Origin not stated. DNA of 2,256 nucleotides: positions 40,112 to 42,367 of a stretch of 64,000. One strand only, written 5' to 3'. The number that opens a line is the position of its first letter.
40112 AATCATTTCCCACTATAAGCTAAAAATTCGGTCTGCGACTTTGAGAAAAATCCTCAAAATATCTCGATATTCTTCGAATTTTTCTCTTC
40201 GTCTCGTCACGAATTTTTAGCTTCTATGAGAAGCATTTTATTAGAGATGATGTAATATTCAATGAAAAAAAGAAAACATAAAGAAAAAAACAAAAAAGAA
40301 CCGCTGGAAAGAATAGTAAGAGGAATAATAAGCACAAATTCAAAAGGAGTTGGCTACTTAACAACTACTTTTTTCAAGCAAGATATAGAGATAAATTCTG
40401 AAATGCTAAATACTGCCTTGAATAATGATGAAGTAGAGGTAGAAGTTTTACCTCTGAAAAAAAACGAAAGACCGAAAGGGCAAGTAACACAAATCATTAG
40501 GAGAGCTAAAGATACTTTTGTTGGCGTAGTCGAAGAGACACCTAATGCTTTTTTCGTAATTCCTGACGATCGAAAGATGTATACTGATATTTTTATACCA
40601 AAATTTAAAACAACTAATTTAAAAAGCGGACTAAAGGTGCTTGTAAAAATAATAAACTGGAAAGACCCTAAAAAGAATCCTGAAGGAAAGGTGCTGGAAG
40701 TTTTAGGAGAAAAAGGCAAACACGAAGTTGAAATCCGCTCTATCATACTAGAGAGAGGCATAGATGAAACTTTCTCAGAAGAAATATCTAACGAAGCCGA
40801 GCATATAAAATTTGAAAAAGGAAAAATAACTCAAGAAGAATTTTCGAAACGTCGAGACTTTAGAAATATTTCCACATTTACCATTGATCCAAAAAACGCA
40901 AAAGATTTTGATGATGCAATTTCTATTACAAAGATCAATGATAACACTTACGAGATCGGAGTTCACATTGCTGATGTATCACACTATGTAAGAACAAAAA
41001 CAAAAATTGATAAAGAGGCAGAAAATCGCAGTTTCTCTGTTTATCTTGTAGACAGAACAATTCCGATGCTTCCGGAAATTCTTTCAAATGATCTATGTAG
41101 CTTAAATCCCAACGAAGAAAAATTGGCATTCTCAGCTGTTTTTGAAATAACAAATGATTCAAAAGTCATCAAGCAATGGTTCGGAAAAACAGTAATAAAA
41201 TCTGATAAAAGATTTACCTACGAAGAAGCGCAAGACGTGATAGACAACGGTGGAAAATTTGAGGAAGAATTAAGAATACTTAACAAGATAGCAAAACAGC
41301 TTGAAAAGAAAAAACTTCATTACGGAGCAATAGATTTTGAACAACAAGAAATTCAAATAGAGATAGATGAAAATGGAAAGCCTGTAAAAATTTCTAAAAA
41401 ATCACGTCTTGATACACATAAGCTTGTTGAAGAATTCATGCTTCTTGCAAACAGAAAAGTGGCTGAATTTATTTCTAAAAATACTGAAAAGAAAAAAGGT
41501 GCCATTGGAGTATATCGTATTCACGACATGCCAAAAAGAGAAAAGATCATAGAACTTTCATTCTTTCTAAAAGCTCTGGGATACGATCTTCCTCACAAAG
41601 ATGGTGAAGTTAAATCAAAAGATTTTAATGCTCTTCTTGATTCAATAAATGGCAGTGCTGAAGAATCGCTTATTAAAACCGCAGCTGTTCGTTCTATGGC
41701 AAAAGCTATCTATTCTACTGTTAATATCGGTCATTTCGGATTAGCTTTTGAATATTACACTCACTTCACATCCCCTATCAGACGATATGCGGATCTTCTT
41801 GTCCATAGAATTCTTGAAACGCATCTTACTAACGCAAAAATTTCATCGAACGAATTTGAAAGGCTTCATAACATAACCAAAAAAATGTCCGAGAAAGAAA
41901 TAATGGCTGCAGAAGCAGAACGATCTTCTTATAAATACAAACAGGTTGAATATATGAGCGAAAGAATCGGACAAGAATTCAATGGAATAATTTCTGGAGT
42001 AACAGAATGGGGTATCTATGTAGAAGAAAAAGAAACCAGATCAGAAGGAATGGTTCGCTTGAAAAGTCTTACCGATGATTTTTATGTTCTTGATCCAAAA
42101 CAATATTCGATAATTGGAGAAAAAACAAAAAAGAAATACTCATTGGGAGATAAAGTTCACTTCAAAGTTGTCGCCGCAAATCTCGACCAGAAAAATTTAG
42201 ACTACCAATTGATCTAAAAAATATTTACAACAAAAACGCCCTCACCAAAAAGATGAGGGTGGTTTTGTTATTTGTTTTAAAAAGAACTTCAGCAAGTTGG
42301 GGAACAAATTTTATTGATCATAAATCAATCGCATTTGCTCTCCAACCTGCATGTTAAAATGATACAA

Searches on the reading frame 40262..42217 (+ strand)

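Call 28: search_protein_families(library=pfam, proteins=[window:40262-42217:+], max_evalue=0.00001)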
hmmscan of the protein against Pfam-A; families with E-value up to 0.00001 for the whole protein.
window:40262-42217:+ (651 aa): 4 families
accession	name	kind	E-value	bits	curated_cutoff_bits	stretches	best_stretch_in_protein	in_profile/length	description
PF00773.25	RNB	-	1.3e-110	370.2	29.3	1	197-524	1-326/326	RNB domain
PF17876.7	CSD2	-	1.8e-27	95.6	26.2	1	98-172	1-74/74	Cold shock domain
PF08206.17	OB_RNB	-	2.4e-14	53.2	24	0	88-147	1-58/58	Ribonuclease B OB domain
PF17849.7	OB_Dis3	-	1.5e-08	35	22.8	1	118-165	29-76/77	Dis3-like cold-shock domain 2 (CSD2)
